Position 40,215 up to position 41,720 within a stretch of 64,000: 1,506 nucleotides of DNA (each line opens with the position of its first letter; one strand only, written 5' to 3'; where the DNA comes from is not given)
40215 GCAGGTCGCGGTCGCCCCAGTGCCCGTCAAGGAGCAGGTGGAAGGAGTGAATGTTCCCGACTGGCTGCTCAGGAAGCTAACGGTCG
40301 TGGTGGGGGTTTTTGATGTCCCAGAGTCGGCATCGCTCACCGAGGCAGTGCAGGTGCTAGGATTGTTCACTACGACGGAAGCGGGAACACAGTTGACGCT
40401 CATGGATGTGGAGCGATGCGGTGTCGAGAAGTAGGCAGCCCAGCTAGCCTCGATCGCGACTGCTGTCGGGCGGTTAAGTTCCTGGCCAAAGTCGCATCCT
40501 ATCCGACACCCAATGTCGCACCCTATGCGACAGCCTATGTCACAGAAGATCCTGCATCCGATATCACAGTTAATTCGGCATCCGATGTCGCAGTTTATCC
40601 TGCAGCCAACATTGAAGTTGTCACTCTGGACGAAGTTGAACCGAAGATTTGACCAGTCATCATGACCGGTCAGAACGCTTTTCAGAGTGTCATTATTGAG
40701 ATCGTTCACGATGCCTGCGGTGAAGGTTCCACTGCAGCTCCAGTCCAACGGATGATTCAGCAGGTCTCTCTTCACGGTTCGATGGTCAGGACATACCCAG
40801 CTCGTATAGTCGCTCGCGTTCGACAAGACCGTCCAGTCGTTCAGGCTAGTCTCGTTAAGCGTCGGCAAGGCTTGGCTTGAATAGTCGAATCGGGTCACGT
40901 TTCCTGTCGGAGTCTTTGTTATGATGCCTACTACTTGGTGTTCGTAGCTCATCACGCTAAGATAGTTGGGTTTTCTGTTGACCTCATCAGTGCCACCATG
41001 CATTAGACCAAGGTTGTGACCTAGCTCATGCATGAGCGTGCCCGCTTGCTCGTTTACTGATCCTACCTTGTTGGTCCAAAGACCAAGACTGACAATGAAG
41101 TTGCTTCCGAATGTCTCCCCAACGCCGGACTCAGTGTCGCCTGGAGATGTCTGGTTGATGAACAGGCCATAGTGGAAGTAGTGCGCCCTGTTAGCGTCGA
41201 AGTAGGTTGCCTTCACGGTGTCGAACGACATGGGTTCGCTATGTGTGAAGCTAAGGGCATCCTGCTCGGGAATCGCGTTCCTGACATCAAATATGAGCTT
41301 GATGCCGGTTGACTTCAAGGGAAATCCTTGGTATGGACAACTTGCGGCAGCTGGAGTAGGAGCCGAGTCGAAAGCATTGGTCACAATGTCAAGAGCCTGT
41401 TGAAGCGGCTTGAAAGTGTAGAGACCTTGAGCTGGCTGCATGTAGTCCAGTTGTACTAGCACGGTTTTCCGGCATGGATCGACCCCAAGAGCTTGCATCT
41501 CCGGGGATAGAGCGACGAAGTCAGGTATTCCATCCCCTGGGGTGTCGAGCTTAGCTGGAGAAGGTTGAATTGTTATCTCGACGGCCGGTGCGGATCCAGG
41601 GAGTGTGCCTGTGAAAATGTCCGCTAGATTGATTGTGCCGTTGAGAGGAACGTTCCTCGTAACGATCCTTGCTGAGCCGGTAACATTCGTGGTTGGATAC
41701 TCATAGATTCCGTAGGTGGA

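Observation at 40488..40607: Forty-residue Cys-every-fourth-residue ladder (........)x5 inside the giant secreted metzincin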

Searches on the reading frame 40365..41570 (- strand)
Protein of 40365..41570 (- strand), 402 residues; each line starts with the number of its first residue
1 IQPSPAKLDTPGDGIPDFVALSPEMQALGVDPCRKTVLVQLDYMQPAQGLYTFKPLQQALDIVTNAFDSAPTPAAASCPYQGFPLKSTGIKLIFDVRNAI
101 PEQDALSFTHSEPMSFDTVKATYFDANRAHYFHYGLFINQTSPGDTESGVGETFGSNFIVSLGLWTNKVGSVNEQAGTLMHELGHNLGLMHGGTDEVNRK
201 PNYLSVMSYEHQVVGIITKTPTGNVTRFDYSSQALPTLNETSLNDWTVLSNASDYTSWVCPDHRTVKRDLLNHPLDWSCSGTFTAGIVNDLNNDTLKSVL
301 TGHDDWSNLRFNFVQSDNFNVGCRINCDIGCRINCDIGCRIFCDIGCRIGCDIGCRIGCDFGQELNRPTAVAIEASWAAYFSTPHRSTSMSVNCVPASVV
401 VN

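Call 36: search_solved_structures(query=window:40365-41570:-, max_evalue=1)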
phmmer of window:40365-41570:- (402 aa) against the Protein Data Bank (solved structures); distinct sequences matched with E-value up to 1: 23.
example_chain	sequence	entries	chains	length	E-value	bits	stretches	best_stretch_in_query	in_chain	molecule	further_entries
1wni_A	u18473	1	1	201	0.2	13.6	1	157-197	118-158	Trimerelysin II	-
4j4m_A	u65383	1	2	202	0.21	13.6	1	136-192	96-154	zinc-dependent metalloproteinase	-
1iag_A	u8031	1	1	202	0.38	12.7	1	176-196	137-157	ADAMALYSIN II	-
4aig_A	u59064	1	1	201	0.48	12.4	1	176-196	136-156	ADAMALYSIN II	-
1atl_A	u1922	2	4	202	0.48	12.4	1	177-196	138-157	Snake venom metalloproteinase atrolysin-D | ATROLYSIN C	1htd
3aig_A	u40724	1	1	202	0.48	12.4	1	176-196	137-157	ADAMALYSIN II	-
2aig_P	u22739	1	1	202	0.48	12.4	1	176-196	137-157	ADAMALYSIN II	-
1dth_A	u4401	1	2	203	0.49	12.4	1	177-196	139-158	ATROLYSIN C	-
5cxa_A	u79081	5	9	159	0.68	11.9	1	162-204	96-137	Macrophage metalloelastase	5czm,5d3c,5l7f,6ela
4gr8_A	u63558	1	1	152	0.73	11.8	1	162-203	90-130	Macrophage metalloelastase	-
2k9c_A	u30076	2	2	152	0.73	11.8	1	162-203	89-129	Macrophage metalloelastase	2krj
5n5k_A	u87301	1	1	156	0.76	11.8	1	162-203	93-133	Macrophage metalloelastase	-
3ehx_A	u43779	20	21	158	0.78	11.7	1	162-203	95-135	Macrophage metalloelastase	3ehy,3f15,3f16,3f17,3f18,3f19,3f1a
1rmz_A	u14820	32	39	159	0.79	11.7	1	162-203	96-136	Macrophage metalloelastase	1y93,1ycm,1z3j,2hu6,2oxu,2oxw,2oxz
4q1l_A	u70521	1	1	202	0.79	11.7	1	176-195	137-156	Snake venom metalloproteinase leucurolysin-A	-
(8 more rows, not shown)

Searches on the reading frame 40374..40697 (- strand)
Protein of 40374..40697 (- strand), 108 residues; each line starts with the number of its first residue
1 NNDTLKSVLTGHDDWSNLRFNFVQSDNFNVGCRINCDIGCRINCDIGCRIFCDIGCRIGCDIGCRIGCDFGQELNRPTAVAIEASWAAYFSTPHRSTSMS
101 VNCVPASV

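Call 47: find_related_loci(query=A3, collection=metagenome_contigs, flank=3500)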
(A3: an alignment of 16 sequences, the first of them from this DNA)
Query A3 (108 aa) in metagenome_contigs; peptide patterns used: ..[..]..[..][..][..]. (x = any residue, [..] = any of these).
12 stretches matched a pattern; 5 encode a relative of the query (tblastn E <= 1e-3); 5 distinct loci.
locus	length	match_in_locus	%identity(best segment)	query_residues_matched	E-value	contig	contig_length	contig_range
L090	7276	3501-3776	55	1-108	2e-38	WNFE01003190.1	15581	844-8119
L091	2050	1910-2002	42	7-37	2e-5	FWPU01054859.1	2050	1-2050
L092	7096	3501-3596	38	3-34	2e-4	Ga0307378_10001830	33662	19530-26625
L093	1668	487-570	43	9-36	2e-4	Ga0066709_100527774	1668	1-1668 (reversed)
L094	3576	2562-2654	42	1-31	2e-4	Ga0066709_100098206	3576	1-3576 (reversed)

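Call 52: predict_structure(alignment_id=A3)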
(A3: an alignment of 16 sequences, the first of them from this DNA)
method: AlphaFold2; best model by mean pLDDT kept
length: 108 residues; sequences in the alignment: 16
mean_pLDDT: 36.2   pTM: 0.30
mean pLDDT of the five models: 36.2, 35.9, 35.4, 33.8, 33.3
residues with pLDDT >= 90: 0; 70-90: 0; 50-70: 17; < 50: 91
segments of 3 or more residues with pLDDT < 50: 1-75, 94-108
pLDDT, mean of each block of 10 residues (from residue 1): 32 39 36 27 25 28 28 47 59 45 32
secondary structure, 60 per line:
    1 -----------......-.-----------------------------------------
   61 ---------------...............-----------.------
elements in order: H12-17 H76-90

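Call 54: search_protein_representatives(alignment_id=A3)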
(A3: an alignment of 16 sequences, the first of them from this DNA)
Query: 16 sequences, 92 profile positions. Proteins with E-value up to 0.001 (for the whole library): 34; up to 1e-10: 7; up to 1e-30: 2. The best 34 are listed.
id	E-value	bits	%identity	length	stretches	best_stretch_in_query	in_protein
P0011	5.7e-45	167.5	-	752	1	1-92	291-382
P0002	1.5e-43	163.0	-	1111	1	1-92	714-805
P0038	5.5e-29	116.3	-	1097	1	1-91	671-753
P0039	1.3e-14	70.3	-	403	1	1-47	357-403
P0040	5.2e-14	68.3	-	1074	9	31-57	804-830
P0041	4.7e-12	62.0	-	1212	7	27-56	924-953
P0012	6.3e-11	58.4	-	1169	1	1-85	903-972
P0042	7.3e-10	55.0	-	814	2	28-58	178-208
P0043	6.8e-09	51.9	-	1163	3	14-58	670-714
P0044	9.8e-08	48.2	-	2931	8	29-70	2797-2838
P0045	1.5e-07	47.6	-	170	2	30-64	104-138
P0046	1.8e-07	47.4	-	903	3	21-63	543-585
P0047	4.3e-07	46.2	-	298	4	29-55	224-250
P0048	7.5e-07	45.4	-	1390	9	27-59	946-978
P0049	9.3e-07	45.1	-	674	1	1-77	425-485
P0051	1.0e-05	41.8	-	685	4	27-62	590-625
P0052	1.0e-05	41.7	-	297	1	27-68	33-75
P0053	1.2e-05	41.5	-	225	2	28-88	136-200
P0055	2.1e-05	40.7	-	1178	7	30-62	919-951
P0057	2.8e-05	40.3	-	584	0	-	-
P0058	3.1e-05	40.2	-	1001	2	43-63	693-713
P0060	5.1e-05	39.5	-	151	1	29-75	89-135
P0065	4.6e-04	36.4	-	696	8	30-56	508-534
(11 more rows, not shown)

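Call 57: search_protein_families(library=pfam, proteins=[P0040, P0041, P0042, P0043, P0046, P0048], max_evalue=0.01)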
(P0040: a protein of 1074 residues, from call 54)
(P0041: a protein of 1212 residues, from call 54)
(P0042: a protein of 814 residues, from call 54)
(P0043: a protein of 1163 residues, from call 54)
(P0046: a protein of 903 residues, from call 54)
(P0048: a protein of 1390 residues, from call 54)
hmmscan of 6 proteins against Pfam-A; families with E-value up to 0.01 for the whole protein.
P0040 (1074 aa): 1 family
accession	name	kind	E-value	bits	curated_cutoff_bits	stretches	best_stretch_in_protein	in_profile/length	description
PF13550.12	Phage-tail_3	-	1.7e-05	25.2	23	1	509-649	14-152/164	Putative phage tail protein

P0041 (1212 aa): 0 families

P0042 (814 aa): 0 families

P0043 (1163 aa): 1 family
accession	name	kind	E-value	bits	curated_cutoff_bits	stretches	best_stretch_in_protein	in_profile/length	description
PF13550.12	Phage-tail_3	-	0.0082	16.5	23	0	495-644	1-151/164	Putative phage tail protein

P0046 (903 aa): 4 families
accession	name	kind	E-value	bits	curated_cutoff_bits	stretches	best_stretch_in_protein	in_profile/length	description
PF13620.12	CarboxypepD_reg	-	1.7e-06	28.7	32.3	1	80-142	10-70/82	Carboxypeptidase regulatory-like domain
PF02369.22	Big_1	-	1.1e-05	25.9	34.9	0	80-142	29-91/93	Bacterial Ig-like domain (group 1)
PF13115.11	YtkA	-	0.00021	22.3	25.9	1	54-124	7-83/85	YtkA-like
PF16640.11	Big_3_5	-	0.0043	18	35.5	1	58-143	1-87/88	Bacterial Ig-like domain (group 3)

P0048 (1390 aa): 0 families

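Call 58: search_protein_families(library=phrogs, proteins=[P0040, P0041, P0042, P0043, P0046, P0048], max_evalue=0.001)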
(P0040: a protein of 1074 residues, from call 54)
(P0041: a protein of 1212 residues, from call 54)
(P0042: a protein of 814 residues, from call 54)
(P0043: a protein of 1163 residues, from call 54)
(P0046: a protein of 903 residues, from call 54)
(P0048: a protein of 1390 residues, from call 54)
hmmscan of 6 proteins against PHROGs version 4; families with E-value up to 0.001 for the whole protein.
P0040 (1074 aa): 1 family
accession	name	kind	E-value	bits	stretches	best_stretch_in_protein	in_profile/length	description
phrog_31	-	tail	1.7e-06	27.1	1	450-659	529-756/1565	central tail fiber J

P0041 (1212 aa): 0 families

P0042 (814 aa): 0 families

P0043 (1163 aa): 0 families

P0046 (903 aa): 1 family
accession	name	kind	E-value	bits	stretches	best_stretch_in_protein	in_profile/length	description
phrog_6085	-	unknown function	1.1e-05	26.4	0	548-630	43-123/129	-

P0048 (1390 aa): 2 families
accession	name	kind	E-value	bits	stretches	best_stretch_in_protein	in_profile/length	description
phrog_1101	-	tail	1.2e-06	27.6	1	401-524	227-355/1405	tail protein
phrog_31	-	tail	0.00019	20.3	1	400-606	532-754/1565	central tail fiber J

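Call 59: search_dna_similar(query=P0043, collection=phages, mode=protein, max_rows=15)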
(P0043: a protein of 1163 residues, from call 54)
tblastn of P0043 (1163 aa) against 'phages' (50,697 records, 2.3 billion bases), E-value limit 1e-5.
Records with a match: 1; places in all: 1; records where one place covers at least 80% of the query: 0.
Best place of each record, by identity: <60% 1.
By first word of the organism name: Bacteriophage 1.
By host as written in the record: - 1.
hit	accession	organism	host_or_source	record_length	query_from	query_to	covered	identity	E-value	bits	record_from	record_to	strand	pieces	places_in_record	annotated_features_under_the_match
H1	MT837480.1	Bacteriophage sp.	human fecal samples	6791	871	1060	16%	36.3%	3e-7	118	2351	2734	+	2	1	record has no annotation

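Call 65: search_protein_families(library=pfam, proteins=[P0051, P0055, P0057, P0058, P0065, P0052, P0053, P0060], max_evalue=1)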
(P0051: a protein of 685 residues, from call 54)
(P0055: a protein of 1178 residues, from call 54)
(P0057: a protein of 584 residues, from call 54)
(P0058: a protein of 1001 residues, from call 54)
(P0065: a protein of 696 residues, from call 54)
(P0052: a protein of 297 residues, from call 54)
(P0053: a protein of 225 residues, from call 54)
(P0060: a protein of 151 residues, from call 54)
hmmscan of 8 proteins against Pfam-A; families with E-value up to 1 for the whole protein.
P0051 (685 aa): 0 families

P0055 (1178 aa): 1 family
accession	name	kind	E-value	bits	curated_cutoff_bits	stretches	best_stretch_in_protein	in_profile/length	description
PF13550.12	Phage-tail_3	-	0.14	12.4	23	1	561-651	61-151/164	Putative phage tail protein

P0057 (584 aa): 1 family
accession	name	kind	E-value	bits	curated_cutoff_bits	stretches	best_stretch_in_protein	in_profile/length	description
PF16400.11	DUF5008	-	0.0053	17.1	25.4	1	404-472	29-93/109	Domain of unknown function (DUF5008)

P0058 (1001 aa): 1 family
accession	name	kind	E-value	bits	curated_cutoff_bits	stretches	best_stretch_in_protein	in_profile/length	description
PF13550.12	Phage-tail_3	-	0.01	16.1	23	1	507-654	4-151/164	Putative phage tail protein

P0065 (696 aa): 0 families

P0052 (297 aa): 1 family
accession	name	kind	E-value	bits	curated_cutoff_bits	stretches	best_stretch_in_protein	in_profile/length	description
PF11912.13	CfaA_B_C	-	2.2e-06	28.3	28.6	1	69-262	14-190/206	Counting factor-associated protein A/B/C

P0053 (225 aa): 0 families

P0060 (151 aa): 0 families

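Call 74: search_protein_families(library=ncbifam, proteins=[P0042, P0043], max_evalue=1)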
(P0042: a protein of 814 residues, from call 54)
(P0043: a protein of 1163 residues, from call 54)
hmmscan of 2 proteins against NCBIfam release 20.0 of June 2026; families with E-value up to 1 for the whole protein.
P0042 (814 aa): 2 families
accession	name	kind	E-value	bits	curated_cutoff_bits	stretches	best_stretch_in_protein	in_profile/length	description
NF033609.2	MSCRAMM_ClfA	exception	0.0046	14.7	1150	1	168-313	674-847/934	MSCRAMM family adhesin clumping factor ClfA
NF033845.1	MSCRAMM_ClfB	exception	0.0082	14.1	999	1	166-317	600-733/871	MSCRAMM family adhesin clumping factor ClfB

P0043 (1163 aa): 2 families
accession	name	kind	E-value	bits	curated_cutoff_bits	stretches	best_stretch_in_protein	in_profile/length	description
NF033845.1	MSCRAMM_ClfB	exception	0.0041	15.1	999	1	760-867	588-695/871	MSCRAMM family adhesin clumping factor ClfB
NF033609.2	MSCRAMM_ClfA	exception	0.0088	13.8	1150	1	764-864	746-867/934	MSCRAMM family adhesin clumping factor ClfA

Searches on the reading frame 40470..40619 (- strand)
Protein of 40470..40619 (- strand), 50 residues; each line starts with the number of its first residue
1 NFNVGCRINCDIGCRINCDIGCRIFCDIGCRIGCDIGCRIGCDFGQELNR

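Call 16: find_homologous_proteins(query=A2, max_evalue=10)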
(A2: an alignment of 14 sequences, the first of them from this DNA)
Query A2 (14 sequences) (40 aa, profile of the alignment): 16 proteins with E <= 10 among 2473 candidates.
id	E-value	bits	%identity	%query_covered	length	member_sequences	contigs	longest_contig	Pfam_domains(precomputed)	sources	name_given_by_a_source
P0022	9.3e-9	53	63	100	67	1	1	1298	-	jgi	jgi:hypothetical protein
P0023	1.3e-2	33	55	55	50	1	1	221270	-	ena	-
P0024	1.3e-2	33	54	70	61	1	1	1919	-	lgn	-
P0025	2.2e-2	32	57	70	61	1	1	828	-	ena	-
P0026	7.5e-2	31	48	78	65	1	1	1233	-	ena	-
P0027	1.3e-1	30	54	88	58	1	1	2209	-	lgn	-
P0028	5.0e-1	28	55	78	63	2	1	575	-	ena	-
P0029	5.5e-1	28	29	83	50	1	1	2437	-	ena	-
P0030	7.3e-1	28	36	55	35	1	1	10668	-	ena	-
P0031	1.2e+0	27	40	63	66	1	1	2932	-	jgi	jgi:hypothetical protein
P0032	1.9e+0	26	50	65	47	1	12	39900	-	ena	-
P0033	3.0e+0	26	30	95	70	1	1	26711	-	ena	-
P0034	4.4e+0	25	32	63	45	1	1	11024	-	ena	-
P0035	4.4e+0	25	36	85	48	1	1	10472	-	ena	-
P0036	5.6e+0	25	52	63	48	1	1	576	-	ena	-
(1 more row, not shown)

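Call 33: search_protein_families(library=pfam, proteins=[window:40470-40619:-], max_evalue=10)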
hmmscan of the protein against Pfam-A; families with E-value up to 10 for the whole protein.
seq(50 aa): 1 family
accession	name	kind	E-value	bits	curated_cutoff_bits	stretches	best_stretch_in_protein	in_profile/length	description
PF17560.7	Megourin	-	4.5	8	27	0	17-26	25-34/63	Aphid Megourins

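Call 34: search_solved_structures(query=window:40470-40619:-, max_evalue=10, show_alignments=3)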
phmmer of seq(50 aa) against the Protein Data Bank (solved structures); distinct sequences matched with E-value up to 10: 0.

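Call 39: find_encoding_contigs(protein=P0027, flank=3000, max_places=3)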
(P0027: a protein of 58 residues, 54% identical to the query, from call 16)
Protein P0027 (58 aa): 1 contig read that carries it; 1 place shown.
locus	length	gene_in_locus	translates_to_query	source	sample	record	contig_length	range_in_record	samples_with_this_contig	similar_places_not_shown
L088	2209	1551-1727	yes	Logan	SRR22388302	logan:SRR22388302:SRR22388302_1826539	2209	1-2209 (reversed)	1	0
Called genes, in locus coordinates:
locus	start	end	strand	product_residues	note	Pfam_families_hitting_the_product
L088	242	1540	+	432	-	PF04055:Radical_SAM, PF13353:Fer4_12 (weak)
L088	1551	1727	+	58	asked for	-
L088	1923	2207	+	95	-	?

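Call 40: find_encoding_contigs(protein=P0022, flank=3000, max_places=2)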
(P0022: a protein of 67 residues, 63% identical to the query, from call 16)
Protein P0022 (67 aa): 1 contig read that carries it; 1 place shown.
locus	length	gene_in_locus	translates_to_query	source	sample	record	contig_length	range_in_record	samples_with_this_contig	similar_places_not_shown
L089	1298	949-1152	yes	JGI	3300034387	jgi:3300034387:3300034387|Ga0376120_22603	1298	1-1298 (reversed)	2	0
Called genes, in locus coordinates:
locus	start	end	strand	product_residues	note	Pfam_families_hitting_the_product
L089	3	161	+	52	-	?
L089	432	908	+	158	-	PF00147:Fibrinogen_C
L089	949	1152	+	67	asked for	-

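Call 41: search_protein_families(library=ncbifam, proteins=[L088:242-1537:+, L088:1551-1724:+, L088:1923-2207:+], max_evalue=0.1)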
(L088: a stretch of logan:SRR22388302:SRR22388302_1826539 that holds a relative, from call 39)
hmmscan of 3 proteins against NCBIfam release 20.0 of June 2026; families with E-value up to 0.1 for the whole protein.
L088:242-1537:+ (432 aa): 81 families (the best 25 are shown)
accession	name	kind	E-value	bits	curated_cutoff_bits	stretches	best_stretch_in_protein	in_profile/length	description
TIGR04545.1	rSAM_ahbD_hemeb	equivalog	4.5e-34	118.4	500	1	11-335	2-337/339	heme b synthase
TIGR04055.1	rSAM_NirJ2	equivalog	9e-33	114.2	500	1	10-335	1-324/326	putative heme d1 biosynthesis radical SAM protein NirJ2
TIGR04303.1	GeoRSP_rSAM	equivalog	3.6e-31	109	400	1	5-333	1-324/325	GeoRSP system radical SAM/SPASM protein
TIGR04347.1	pseudo_SAM_Halo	equivalog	4.8e-28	98.5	525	2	7-217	37-241/390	TIGR04347 family pseudo-SAM/SPASM protein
TIGR03962.1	mycofact_rSAM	equivalog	3.1e-27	95.7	265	1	3-336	6-334/339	mycofactocin radical SAM maturase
TIGR04053.2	TIGR04053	equivalog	5.6e-26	91.6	395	2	6-226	5-222/366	TIGR04053 family radical SAM/SPASM domain-containing protein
TIGR04051.1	rSAM_NirJ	equivalog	7.2e-24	84.4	515.45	2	10-184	3-172/354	heme d1 biosynthesis radical SAM protein NirJ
TIGR04546.1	rSAM_ahbC_deAc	equivalog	1.2e-22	80.3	650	1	8-182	39-207/390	12,18-didecarboxysiroheme deacetylase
TIGR02109.1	PQQ_syn_pqqE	equivalog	2.8e-22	79.1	381.35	1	4-344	2-341/358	pyrroloquinoline quinone biosynthesis protein PqqE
NF047865.1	rSAM_PapB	equivalog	1.5e-21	77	340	1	15-329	9-330/330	PapB family radical SAM/SPASM ranthipeptide maturase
TIGR04054.1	rSAM_NirJ1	equivalog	7.3e-21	74.2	650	1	8-177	36-199/387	putative heme d1 biosynthesis radical SAM protein NirJ1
TIGR04250.1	SCM_rSAM_ScmE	equivalog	4.6e-20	71.8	400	1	8-332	2-344/358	SynChlorMet cassette radical SAM/SPASM protein ScmE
TIGR04133.1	rSAM_w_lipo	hypoth_equivalog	1.6e-19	70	425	1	11-314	26-330/350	TIGR04133 family radical SAM/SPASM protein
TIGR04251.1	SCM_rSAM_ScmF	equivalog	7.3e-19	68.4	400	1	14-182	9-176/353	SynChlorMet cassette radical SAM/SPASM protein ScmF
TIGR02668.1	moaA_archaeal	equivalog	9e-19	67.6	325.25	1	13-279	14-276/303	GTP 3',8-cyclase MoaA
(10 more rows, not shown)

L088:1551-1724:+ (58 aa): 0 families

L088:1923-2207:+ (95 aa): 1 family
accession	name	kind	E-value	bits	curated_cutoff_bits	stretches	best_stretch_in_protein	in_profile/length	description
TIGR00233.1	trpS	equivalog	0.047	13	176.75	1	25-86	243-302/328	tryptophan--tRNA ligase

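Call 74: search_protein_families(library=ncbifam, proteins=[window:40470-40619:-, P0027], max_evalue=1)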
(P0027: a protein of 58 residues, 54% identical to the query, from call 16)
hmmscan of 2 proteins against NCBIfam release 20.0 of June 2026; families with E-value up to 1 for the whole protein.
seq(50 aa): 0 families

P0027 (58 aa): 0 families
